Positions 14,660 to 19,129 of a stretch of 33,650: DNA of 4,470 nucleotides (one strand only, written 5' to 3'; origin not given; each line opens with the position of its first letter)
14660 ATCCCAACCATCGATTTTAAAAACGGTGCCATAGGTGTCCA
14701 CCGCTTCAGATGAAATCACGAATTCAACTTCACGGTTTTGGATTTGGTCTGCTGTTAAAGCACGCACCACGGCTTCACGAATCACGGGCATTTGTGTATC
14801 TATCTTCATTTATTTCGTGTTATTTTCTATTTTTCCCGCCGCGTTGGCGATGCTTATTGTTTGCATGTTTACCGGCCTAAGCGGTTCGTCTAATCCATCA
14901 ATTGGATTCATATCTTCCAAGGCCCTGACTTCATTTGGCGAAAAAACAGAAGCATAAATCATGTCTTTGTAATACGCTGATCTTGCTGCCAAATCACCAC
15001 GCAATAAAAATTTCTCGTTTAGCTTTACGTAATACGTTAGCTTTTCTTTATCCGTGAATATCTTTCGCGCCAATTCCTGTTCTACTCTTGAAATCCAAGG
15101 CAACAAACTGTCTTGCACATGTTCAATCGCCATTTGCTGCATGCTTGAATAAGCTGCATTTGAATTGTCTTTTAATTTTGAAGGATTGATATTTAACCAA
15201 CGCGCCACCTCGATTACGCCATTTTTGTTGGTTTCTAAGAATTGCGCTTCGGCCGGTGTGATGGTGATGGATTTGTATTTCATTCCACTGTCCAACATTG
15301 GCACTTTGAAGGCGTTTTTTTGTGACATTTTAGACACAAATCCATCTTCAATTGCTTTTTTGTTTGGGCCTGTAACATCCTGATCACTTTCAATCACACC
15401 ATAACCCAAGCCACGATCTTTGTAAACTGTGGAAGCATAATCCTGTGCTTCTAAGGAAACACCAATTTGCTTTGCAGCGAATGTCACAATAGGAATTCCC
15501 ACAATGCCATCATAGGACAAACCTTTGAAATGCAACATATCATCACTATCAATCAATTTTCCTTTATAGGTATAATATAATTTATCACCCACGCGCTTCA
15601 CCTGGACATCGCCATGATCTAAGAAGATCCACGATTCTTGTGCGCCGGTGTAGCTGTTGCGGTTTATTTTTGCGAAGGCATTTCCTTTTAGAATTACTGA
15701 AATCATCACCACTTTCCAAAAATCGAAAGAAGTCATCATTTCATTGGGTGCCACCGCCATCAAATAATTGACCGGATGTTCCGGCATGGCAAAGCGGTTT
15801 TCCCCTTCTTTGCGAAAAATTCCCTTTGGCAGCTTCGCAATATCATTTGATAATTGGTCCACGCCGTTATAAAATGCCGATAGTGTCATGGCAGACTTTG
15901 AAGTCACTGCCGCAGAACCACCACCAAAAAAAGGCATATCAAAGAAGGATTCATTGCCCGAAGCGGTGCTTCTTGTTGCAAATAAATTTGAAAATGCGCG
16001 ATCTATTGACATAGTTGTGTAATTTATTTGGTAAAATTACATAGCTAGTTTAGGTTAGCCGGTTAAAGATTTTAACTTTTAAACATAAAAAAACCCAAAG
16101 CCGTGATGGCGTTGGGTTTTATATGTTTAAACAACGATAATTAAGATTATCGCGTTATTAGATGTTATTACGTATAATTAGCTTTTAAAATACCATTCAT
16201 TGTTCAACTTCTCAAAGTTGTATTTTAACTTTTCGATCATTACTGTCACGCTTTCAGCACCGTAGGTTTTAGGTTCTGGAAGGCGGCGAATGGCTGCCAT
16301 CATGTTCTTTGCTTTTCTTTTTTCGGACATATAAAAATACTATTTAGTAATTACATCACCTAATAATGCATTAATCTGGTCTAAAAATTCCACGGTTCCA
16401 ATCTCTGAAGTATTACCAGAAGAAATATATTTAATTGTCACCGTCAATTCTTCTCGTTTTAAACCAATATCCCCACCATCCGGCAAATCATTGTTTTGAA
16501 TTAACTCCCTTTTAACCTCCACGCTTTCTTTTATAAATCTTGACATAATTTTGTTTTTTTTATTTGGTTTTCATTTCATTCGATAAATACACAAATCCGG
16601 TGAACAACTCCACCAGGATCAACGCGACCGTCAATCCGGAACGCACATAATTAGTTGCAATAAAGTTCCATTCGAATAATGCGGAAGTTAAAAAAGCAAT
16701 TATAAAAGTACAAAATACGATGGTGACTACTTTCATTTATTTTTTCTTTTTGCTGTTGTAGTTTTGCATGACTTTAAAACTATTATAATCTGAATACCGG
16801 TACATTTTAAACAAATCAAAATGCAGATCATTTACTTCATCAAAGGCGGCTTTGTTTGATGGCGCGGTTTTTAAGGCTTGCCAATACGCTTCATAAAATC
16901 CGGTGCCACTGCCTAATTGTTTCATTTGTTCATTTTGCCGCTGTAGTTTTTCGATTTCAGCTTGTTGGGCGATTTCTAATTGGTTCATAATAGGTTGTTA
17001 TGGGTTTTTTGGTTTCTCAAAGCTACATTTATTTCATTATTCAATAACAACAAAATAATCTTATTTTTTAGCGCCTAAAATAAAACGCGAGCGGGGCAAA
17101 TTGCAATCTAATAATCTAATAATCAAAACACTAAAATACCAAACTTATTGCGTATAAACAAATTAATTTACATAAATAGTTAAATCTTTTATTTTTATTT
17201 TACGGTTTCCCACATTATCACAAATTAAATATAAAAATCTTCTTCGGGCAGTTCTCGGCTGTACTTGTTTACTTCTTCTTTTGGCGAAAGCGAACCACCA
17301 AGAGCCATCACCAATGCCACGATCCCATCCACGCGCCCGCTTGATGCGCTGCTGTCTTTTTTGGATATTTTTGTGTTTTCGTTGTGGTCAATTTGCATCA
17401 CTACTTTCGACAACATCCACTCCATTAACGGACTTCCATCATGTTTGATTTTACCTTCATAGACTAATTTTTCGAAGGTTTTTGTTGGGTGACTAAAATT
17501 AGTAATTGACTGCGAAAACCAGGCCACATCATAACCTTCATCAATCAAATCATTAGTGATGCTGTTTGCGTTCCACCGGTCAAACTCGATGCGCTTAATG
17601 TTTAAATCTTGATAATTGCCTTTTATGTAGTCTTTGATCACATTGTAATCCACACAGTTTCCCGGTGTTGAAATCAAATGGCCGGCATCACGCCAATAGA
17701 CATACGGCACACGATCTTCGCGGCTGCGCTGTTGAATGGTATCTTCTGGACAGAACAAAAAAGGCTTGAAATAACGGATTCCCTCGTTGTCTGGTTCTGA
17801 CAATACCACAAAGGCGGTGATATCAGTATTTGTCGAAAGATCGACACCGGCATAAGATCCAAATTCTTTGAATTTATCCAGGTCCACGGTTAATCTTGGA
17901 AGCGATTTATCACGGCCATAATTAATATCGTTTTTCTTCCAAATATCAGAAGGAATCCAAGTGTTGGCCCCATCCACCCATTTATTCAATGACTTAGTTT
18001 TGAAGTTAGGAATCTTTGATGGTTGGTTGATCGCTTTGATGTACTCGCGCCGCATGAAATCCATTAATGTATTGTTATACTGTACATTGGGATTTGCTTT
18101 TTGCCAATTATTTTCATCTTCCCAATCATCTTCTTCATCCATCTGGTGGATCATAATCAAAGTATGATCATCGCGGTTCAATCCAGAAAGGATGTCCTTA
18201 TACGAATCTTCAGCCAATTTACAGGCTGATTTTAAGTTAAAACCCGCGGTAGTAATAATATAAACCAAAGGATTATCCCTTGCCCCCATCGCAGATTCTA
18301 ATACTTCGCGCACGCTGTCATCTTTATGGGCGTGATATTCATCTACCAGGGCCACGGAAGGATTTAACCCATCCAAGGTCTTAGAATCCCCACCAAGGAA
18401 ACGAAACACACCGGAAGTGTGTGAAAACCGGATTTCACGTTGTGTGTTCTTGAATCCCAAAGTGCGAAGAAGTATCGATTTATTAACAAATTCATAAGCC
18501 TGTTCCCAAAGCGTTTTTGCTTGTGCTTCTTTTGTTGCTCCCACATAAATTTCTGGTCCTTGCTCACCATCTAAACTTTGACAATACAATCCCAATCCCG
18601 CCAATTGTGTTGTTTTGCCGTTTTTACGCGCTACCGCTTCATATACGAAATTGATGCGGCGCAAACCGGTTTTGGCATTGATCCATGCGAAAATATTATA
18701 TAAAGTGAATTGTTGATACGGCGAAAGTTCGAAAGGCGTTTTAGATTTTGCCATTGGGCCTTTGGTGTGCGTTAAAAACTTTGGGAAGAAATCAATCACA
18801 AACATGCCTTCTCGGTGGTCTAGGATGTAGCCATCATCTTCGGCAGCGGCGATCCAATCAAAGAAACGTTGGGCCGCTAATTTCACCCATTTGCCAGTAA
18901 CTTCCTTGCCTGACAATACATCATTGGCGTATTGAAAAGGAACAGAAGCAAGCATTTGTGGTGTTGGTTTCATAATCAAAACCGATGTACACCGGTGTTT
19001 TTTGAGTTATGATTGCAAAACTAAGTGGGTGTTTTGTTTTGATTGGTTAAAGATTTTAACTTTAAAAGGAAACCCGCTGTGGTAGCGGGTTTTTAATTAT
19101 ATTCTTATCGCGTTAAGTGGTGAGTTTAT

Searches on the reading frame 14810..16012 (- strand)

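Call 16: search_protein_families(library=pfam, proteins=[window:14810-16012:-], max_evalue=0.01)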
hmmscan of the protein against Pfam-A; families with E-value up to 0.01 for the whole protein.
window:14810-16012:- (400 aa): 1 family
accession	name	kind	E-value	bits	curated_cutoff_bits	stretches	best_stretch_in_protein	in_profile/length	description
PF04860.17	Phage_portal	-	8e-79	265.6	39.1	1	45-367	1-321/321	Phage portal protein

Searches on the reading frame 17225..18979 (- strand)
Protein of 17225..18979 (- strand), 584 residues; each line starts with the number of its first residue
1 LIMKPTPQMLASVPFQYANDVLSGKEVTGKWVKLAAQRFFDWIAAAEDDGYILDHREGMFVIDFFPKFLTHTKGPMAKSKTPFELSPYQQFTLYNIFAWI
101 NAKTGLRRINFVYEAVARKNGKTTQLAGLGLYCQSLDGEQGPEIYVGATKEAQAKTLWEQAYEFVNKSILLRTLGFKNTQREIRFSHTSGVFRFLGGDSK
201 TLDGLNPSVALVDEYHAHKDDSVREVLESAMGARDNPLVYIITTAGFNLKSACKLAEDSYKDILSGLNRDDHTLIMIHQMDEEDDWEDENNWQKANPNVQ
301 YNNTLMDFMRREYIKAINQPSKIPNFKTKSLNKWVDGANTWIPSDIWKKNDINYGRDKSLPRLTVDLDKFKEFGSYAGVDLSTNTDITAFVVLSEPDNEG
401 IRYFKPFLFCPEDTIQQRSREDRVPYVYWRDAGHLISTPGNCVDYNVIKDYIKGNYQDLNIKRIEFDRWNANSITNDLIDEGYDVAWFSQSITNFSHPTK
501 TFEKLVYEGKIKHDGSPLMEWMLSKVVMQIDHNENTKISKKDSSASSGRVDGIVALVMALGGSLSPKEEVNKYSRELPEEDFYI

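Call 3: search_protein_families(library=pfam, proteins=[window:17225-18979:-], max_evalue=0.01)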
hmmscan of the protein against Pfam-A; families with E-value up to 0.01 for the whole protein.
window:17225-18979:- (584 aa): 2 families
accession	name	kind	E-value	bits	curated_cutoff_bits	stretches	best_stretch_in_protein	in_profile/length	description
PF20441.4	TerL_nuclease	-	3.3e-43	148.4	24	1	269-561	3-280/286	Terminase large subunit, endonuclease domain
PF03354.21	TerL_ATPase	-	1.8e-31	109.7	23.7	1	87-259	1-175/178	Terminase large subunit, ATPase domain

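Call 4: search_protein_families(library=phrogs, proteins=[window:17225-18979:-], max_evalue=0.001)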
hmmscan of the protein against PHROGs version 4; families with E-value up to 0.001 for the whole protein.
window:17225-18979:- (584 aa): 7 families
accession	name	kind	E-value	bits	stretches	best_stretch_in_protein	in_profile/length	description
phrog_9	-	head and packaging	5.7e-145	486.2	1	16-574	169-674/812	terminase large subunit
phrog_2699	-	head and packaging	1.5e-82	278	1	261-575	6-305/315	terminase large subunit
phrog_4914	-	head and packaging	1.2e-39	137.1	1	16-209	13-212/213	terminase large subunit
phrog_10517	-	head and packaging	4.3e-29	102.5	1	15-170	38-191/207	terminase large subunit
phrog_7331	-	head and packaging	1.6e-19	70.6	1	473-563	5-92/113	terminase large subunit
phrog_37124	-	unknown function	5.1e-17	63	1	380-505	2-141/143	-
phrog_7622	-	head and packaging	0.0005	20.7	1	96-234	68-208/224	terminase large subunit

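Call 7: find_related_loci(query=window:17225-18979:-, collection=viral_contigs, flank=10000)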
Query window:17225-18979:- (584 aa) in viral_contigs; peptide patterns used: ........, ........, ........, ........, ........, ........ (x = any residue, [..] = any of these).
12 stretches matched a pattern; 1 encode a relative of the query (tblastn E <= 1e-3); 1 distinct loci.
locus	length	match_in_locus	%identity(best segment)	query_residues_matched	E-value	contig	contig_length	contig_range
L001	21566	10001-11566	29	17-540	3e-54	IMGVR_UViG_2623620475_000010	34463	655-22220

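Call 8: find_related_loci(query=window:17225-18979:-, collection=genome_contigs, flank=10000)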
Query window:17225-18979:- (584 aa) in genome_contigs; peptide patterns used: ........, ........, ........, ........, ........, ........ (x = any residue, [..] = any of these).
14 stretches matched a pattern, but none encodes a relative of the query by tblastn (E <= 1e-3).

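Call 10: find_homologous_proteins(query=window:17225-18979:-, max_evalue=1e-20)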
Query window:17225-18979:- (584 aa): 3209 proteins with E <= 1e-20 among 8000 candidates; the best 120 are listed.
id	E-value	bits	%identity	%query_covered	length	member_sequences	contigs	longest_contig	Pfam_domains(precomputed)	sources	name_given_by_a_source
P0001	0.0e+0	1358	100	100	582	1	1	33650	PF20441.4,PF03354.22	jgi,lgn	jgi:phage terminase large subunit-like protein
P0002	0.0e+0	1100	80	100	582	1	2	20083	PF20441.4,PF03354.22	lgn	-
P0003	0.0e+0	1097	79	100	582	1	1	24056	PF20441.4,PF03354.22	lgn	-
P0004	0.0e+0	1094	79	100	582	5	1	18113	PF20441.4,PF03354.22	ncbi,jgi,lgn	jgi:phage terminase large subunit-like protein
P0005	0.0e+0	1091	79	100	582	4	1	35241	PF20441.4,PF03354.22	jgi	jgi:phage terminase large subunit-like protein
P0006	0.0e+0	1090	79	100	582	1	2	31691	PF20441.4,PF03354.22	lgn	-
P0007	0.0e+0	1090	79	100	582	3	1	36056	PF20441.4,PF03354.22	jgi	jgi:phage terminase large subunit-like protein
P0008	0.0e+0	1087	79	100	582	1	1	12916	PF20441.4,PF03354.22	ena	-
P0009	0.0e+0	1081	77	100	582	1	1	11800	PF20441.4,PF03354.22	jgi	jgi:phage terminase large subunit-like protein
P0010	0.0e+0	1068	77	100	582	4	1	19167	PF20441.4,PF03354.22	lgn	-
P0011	0.0e+0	1064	78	98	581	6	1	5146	PF20441.4,PF03354.22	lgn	-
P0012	0.0e+0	1062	78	100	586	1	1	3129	PF20441.4,PF03354.22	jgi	jgi:phage terminase large subunit-like protein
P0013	0.0e+0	1062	77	100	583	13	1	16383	PF20441.4,PF03354.22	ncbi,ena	-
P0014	0.0e+0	1061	77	100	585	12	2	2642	PF20441.4,PF03354.22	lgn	-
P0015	0.0e+0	1060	76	100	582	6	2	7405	PF20441.4,PF03354.22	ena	-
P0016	0.0e+0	1060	77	100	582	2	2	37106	PF20441.4,PF03354.22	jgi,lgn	jgi:phage terminase large subunit-like protein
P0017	0.0e+0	1058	77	100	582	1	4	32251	PF20441.4,PF03354.22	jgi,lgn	-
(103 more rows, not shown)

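Call 11: find_encoding_contigs(protein=P0005, flank=8000, max_places=2)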
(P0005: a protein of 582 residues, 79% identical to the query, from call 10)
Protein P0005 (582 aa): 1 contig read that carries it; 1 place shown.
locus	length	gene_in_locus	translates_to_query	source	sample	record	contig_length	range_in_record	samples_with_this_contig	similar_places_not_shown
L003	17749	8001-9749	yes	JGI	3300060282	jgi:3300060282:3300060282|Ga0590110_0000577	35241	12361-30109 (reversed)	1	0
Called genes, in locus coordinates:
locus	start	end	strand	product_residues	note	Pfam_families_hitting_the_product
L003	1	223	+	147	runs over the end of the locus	-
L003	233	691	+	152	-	-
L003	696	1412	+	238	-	-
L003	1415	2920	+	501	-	PF00772:DnaB, PF13481:AAA_25, PF03796:DnaB_C, PF06745:ATPase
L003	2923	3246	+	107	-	PF01844:HNH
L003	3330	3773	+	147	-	PF05119:Terminase_4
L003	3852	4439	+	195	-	PF00929:RNase_T (faint), PF16473:Rv2179c-like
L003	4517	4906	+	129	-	-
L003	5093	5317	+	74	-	-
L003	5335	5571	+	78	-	-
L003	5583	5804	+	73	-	-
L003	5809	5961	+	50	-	-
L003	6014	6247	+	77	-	-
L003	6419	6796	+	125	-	-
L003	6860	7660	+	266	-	PF02899:Phage_int_SAM_1 (weak), PF13495:Phage_int_SAM_4 (weak), PF00589:Phage_integrase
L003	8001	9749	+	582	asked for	PF03354:TerL_ATPase, PF20441:TerL_nuclease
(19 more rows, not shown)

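Call 12: find_encoding_contigs(protein=P0007, flank=8000, max_places=2)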
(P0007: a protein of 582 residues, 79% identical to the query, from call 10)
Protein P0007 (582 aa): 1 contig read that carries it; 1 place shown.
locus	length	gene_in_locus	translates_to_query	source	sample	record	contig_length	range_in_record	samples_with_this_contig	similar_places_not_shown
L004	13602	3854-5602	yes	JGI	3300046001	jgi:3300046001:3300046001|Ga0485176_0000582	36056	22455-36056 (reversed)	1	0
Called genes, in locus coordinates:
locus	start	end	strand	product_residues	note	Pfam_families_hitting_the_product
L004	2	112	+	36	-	?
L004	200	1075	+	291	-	PF01507:PAPS_reduct (faint)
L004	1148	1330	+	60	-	-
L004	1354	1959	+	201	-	PF01555:N6_N4_Mtase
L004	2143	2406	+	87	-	-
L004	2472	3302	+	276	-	PF00589:Phage_integrase, PF22823:MrpR_C_cat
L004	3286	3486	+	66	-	-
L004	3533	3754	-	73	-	PF13443:HTH_26, PF01381:HTH_3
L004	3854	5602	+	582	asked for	PF03354:TerL_ATPase, PF20441:TerL_nuclease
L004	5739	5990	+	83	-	-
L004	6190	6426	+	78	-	-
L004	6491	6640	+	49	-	-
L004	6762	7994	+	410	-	PF04860:Phage_portal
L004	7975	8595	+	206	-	PF04586:Peptidase_S78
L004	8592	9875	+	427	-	PF05065:Phage_capsid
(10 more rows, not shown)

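Call 13: find_encoding_contigs(protein=P0016, flank=8000, max_places=2)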
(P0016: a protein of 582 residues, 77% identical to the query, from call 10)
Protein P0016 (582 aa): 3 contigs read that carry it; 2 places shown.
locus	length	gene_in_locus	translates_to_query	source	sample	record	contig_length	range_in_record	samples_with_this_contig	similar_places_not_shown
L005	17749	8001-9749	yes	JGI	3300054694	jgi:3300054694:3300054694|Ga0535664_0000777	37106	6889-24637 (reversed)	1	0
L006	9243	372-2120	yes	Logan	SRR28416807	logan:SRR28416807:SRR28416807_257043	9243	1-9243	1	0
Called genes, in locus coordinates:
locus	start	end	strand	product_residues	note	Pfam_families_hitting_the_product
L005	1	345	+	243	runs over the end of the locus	PF13392:HNH_3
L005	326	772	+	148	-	-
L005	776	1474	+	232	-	PF25200:DUF7833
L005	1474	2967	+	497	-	PF00772:DnaB, PF13481:AAA_25, PF03796:DnaB_C, PF06745:ATPase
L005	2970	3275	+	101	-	PF01844:HNH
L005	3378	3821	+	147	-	PF05119:Terminase_4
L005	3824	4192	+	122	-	-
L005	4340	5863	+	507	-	PF00145:DNA_methylase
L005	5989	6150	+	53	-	-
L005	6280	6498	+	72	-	-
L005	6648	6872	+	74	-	-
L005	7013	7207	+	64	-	-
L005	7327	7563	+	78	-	-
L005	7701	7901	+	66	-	-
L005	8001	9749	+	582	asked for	PF03354:TerL_ATPase, PF20441:TerL_nuclease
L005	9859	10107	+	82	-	-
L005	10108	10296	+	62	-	-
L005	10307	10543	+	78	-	PF18955:DUF5698 (weak)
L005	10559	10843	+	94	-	-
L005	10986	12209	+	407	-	PF04860:Phage_portal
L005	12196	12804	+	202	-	-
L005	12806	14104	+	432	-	PF05065:Phage_capsid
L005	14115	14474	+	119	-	-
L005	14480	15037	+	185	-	PF05135:Phage_connect_1 (weak)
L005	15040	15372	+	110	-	PF05521:Phage_HCP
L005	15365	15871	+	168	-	-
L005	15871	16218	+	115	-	-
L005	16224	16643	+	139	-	-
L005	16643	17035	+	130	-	-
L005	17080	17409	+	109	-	-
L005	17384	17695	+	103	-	-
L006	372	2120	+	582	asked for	PF03354:TerL_ATPase, PF20441:TerL_nuclease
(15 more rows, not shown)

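Call 17: find_encoding_contigs(protein=P0002, flank=8000, max_places=2)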
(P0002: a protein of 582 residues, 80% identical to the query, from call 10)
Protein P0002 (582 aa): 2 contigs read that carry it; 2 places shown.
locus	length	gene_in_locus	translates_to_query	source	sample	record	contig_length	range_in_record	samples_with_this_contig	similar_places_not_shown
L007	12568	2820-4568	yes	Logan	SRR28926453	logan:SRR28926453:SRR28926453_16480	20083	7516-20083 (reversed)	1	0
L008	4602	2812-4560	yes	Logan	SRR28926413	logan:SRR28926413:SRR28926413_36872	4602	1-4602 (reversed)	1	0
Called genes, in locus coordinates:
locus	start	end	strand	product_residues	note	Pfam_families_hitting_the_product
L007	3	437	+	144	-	?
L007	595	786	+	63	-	-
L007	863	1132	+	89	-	-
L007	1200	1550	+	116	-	-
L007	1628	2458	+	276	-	PF00589:Phage_integrase, PF22823:MrpR_C_cat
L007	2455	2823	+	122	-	-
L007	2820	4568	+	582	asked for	PF03354:TerL_ATPase, PF20441:TerL_nuclease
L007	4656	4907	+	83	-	-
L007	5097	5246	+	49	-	-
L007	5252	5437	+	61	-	-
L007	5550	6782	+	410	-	PF04860:Phage_portal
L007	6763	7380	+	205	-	PF04586:Peptidase_S78 (weak)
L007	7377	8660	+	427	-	PF05065:Phage_capsid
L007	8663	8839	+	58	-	-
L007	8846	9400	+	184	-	PF05135:Phage_connect_1 (faint)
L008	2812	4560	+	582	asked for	PF03354:TerL_ATPase, PF20441:TerL_nuclease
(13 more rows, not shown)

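Call 18: find_encoding_contigs(protein=P0006, flank=8000, max_places=2)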
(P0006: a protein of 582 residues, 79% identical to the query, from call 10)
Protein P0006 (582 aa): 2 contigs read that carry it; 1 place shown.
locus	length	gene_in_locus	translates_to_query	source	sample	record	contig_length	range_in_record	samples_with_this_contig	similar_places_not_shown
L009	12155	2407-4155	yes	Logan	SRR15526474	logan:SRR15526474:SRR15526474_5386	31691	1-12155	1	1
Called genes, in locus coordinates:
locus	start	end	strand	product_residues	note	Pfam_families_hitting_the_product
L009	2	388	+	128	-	?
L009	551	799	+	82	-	-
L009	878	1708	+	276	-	PF00589:Phage_integrase, PF22823:MrpR_C_cat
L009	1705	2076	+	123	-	-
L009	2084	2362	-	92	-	PF13443:HTH_26, PF01381:HTH_3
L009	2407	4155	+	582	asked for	PF03354:TerL_ATPase, PF20441:TerL_nuclease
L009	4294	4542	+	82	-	-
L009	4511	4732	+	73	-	-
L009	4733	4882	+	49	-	-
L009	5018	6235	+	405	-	PF04860:Phage_portal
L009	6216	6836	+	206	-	PF04586:Peptidase_S78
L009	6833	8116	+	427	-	PF05065:Phage_capsid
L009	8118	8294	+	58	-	-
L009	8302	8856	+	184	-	-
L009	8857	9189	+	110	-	PF05521:Phage_HCP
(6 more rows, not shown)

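Call 19: find_encoding_contigs(protein=P0017, flank=8000, max_places=3)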
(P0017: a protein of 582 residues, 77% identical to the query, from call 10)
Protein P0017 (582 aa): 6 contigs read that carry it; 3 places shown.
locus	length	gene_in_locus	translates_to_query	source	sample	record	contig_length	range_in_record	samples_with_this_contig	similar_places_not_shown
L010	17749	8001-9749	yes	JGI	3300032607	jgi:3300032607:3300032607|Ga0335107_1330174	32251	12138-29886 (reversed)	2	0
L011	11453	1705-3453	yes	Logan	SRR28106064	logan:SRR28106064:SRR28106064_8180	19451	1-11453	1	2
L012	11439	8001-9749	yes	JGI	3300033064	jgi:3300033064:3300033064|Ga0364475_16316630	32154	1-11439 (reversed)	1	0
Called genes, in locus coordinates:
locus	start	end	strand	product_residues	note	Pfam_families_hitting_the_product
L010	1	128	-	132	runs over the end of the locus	PF13560:HTH_31 (weak), PF01381:HTH_3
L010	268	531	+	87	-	-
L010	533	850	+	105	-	-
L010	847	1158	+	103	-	-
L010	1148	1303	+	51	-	-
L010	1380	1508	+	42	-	-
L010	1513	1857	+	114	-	-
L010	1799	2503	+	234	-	PF13392:HNH_3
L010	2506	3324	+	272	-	-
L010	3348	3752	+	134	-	-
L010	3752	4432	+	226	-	-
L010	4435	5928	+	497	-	PF00772:DnaB, PF13481:AAA_25, PF03796:DnaB_C, PF06745:ATPase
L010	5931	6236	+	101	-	PF01844:HNH, PF14279:HNH_5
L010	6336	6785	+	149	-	PF05119:Terminase_4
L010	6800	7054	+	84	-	-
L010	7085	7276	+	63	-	-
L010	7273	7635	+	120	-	-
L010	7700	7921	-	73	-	PF13560:HTH_31 (weak), PF12844:HTH_19 (weak), PF13443:HTH_26, PF01381:HTH_3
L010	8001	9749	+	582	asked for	PF03354:TerL_ATPase, PF20441:TerL_nuclease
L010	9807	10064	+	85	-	-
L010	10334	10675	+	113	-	-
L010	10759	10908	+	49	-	-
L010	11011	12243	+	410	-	PF04860:Phage_portal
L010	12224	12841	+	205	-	PF04586:Peptidase_S78 (weak)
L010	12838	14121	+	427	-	PF05065:Phage_capsid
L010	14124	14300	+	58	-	-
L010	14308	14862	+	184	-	PF05135:Phage_connect_1 (weak)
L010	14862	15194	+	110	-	PF05521:Phage_HCP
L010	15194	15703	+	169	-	-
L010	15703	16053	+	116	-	-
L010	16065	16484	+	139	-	PF06199:Phage_tail_2 (weak)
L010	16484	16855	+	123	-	-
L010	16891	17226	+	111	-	-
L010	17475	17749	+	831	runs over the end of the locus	-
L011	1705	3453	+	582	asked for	PF03354:TerL_ATPase, PF20441:TerL_nuclease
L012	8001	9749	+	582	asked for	PF03354:TerL_ATPase, PF20441:TerL_nuclease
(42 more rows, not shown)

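Call 46: find_related_loci(query=A3, collection=metagenome_contigs, flank=8000)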
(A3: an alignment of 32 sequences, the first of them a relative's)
Query A3 (582 aa) in metagenome_contigs; peptide patterns used: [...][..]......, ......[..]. (x = any residue, [..] = any of these).
600 stretches matched a pattern (row limit reached: there are more); 534 encode a relative of the query (tblastn E <= 1e-3); the best 80 are kept; 80 distinct loci.
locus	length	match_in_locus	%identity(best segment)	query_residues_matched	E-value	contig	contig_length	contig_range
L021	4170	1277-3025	77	1-582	0e+0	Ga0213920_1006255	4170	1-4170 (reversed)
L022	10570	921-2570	57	5-563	0e+0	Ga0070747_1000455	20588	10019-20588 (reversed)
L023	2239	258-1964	54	1-582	0e+0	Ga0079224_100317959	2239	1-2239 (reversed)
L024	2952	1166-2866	55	1-577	0e+0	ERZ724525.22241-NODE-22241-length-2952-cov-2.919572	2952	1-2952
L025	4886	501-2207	54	1-582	0e+0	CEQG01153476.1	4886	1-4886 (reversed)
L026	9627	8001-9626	56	1-541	0e+0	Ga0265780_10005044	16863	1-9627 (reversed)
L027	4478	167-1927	51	1-582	0e+0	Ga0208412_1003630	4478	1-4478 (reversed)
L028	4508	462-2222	51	1-582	0e+0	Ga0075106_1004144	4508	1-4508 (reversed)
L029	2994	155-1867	50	1-566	0e+0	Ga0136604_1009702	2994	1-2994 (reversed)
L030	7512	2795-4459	51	1-566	0e+0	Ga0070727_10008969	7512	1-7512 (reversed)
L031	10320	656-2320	51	1-566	0e+0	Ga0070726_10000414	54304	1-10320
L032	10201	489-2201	51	1-566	0e+0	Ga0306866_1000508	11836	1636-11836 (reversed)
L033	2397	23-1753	52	1-573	0e+0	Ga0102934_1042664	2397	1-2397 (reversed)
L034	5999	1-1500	54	65-570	2e-178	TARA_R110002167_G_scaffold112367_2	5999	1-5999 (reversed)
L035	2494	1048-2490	53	1-473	5e-176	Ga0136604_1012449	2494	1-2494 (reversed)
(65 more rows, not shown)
